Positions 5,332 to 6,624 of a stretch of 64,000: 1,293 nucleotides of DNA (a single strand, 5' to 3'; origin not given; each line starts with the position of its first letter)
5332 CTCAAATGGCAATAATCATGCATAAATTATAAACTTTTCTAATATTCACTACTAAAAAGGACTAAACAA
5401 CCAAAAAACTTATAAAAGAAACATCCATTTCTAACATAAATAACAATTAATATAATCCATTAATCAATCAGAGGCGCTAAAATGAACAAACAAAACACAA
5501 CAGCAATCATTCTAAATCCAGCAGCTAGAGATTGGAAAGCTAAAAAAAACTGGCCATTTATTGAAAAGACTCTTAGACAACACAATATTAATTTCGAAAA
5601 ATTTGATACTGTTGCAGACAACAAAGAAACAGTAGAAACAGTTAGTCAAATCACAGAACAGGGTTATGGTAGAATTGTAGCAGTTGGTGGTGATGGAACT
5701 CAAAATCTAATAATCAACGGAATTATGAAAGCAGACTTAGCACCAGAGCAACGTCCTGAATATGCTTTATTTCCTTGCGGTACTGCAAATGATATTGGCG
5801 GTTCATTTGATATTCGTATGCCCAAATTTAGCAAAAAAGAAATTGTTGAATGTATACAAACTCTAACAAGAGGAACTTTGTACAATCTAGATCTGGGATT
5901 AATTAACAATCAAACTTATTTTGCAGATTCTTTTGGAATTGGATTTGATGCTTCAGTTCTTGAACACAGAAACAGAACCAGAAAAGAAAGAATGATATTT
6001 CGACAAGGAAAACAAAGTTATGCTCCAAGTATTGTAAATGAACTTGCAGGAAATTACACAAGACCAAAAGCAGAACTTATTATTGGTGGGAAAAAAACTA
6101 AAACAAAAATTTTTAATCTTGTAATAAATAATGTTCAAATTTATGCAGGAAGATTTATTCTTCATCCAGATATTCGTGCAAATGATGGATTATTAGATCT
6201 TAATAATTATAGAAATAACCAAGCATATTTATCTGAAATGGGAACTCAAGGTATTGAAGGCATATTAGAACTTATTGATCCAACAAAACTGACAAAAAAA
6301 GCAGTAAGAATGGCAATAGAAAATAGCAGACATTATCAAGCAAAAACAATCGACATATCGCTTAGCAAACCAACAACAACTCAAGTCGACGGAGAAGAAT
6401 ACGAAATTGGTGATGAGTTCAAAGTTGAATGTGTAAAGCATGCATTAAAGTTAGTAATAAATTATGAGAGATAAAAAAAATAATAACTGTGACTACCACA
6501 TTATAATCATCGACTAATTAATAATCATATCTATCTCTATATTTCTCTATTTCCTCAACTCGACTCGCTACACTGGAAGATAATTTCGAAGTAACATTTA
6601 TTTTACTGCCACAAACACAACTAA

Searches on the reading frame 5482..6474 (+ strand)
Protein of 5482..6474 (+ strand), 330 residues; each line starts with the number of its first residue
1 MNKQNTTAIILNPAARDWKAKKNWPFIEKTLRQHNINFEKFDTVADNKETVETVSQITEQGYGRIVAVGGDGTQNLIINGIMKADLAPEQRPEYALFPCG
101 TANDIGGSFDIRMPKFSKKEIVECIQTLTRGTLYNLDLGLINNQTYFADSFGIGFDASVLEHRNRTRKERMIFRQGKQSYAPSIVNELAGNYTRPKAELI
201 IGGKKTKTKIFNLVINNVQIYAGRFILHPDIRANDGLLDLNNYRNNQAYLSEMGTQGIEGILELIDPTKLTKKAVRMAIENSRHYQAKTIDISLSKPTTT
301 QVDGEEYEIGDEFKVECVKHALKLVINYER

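Call 19: search_protein_families(library=pfam, proteins=[window:5482-6474:+], max_evalue=0.001)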
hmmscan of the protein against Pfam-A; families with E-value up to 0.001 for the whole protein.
window:5482-6474:+ (330 aa): 3 families
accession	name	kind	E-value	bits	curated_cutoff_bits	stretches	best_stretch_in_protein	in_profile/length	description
PF00781.29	DAGK_cat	-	1.6e-19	70.2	23.6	1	8-139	3-123/125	Diacylglycerol kinase catalytic domain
PF19279.4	YegS_C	-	4.5e-08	33.4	27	1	153-240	5-86/158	YegS C-terminal NAD kinase beta sandwich-like domain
PF00609.24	DAGK_acc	-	6.8e-05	23.7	27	1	151-305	6-157/158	Diacylglycerol kinase accessory domain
